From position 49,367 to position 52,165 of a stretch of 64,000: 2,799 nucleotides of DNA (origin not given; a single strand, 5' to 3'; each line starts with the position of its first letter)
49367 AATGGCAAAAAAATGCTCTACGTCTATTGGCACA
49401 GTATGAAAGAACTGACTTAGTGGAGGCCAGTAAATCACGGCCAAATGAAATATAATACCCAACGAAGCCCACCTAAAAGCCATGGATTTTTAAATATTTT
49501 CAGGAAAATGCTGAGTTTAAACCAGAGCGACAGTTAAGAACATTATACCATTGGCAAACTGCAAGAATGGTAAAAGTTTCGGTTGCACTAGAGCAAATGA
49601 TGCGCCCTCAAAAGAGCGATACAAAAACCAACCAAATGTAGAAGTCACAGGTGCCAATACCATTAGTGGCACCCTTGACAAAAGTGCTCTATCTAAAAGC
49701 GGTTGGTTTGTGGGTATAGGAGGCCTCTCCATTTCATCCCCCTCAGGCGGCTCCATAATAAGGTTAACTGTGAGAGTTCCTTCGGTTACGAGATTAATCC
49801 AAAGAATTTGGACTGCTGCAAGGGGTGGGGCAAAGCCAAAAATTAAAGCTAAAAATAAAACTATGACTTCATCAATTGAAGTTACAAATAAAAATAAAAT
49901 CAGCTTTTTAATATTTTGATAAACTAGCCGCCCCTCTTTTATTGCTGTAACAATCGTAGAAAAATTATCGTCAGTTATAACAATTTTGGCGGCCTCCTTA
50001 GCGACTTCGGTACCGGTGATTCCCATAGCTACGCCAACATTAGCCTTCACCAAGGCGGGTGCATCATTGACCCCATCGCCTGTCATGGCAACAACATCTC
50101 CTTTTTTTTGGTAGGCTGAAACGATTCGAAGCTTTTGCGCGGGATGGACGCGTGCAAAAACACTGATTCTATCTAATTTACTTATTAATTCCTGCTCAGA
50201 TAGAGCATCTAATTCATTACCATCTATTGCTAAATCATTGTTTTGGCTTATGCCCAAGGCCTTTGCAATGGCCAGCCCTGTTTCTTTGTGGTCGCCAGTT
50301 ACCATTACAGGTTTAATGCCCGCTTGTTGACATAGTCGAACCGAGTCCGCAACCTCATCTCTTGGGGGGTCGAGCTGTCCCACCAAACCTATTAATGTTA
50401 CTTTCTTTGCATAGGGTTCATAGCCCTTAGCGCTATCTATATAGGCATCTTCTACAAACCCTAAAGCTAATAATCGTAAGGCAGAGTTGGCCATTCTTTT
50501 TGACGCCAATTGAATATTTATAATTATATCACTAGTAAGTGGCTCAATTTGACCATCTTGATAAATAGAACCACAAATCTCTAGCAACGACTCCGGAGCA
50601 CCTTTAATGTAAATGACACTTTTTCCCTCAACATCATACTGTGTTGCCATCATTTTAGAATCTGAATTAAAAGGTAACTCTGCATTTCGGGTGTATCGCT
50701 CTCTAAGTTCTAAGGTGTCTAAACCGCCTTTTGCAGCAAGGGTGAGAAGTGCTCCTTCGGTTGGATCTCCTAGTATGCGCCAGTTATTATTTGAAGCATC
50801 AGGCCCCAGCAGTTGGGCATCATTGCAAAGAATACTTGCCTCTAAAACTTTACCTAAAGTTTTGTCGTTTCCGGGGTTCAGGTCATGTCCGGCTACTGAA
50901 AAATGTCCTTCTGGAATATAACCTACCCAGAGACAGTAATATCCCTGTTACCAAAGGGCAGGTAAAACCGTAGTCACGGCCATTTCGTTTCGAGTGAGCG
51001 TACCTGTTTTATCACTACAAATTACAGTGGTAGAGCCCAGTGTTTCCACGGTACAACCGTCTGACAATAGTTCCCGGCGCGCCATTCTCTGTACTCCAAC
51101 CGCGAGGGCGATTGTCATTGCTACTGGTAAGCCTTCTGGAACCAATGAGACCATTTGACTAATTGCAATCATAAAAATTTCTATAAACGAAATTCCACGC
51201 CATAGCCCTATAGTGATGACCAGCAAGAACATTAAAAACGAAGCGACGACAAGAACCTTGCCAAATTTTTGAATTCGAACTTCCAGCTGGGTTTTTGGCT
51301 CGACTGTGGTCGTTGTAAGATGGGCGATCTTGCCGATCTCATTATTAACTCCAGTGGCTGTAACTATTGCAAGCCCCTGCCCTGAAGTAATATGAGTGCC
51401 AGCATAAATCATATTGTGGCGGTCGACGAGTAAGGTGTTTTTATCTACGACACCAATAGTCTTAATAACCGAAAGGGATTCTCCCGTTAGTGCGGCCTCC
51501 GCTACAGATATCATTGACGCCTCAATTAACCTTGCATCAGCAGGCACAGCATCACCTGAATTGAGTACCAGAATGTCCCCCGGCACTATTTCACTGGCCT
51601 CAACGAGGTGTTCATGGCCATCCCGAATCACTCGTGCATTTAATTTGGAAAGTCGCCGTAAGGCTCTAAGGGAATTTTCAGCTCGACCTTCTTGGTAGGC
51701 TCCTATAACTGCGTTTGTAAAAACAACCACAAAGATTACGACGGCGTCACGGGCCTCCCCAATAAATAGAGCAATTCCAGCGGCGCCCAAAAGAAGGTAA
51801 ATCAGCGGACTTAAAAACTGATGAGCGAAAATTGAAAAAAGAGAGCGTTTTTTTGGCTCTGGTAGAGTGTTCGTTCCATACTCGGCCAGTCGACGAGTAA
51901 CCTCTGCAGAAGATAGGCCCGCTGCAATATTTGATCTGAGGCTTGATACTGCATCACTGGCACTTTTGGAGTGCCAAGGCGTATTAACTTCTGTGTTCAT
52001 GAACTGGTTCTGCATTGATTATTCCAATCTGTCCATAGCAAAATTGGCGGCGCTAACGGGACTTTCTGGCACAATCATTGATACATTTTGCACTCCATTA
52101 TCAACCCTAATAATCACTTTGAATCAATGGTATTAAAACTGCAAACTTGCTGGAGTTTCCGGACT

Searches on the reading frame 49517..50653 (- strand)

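Call 10: search_protein_families(library=pfam, proteins=[window:49517-50653:-], max_evalue=0.001)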
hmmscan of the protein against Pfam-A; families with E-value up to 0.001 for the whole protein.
window:49517-50653:- (378 aa): 3 families
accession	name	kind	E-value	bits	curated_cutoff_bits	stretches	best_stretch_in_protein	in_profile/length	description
PF00689.26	Cation_ATPase_C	-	1.5e-16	61.1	27.3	1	276-376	2-93/175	Cation transporting ATPase, C-terminus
PF00702.32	Hydrolase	-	8.5e-16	59.3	26.4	1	67-204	69-190/191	haloacid dehalogenase-like hydrolase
PF08282.18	Hydrolase_3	-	6.6e-06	26.5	20.9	1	178-238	196-255/255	haloacid dehalogenase-like hydrolase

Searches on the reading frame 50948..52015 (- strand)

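Call 10: search_protein_families(library=pfam, proteins=[window:50948-52015:-], max_evalue=0.001)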
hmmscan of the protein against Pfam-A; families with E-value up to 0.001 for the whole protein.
window:50948-52015:- (355 aa): 2 families
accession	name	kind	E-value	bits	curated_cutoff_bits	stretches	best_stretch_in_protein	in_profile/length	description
PF00122.25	E1-E2_ATPase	-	2.7e-50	170.9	28.1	1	122-314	2-181/181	E1-E2 ATPase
PF00690.31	Cation_ATPase_N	-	5e-21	74.6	20.4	1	14-81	1-68/69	Cation transporter/ATPase, N-terminus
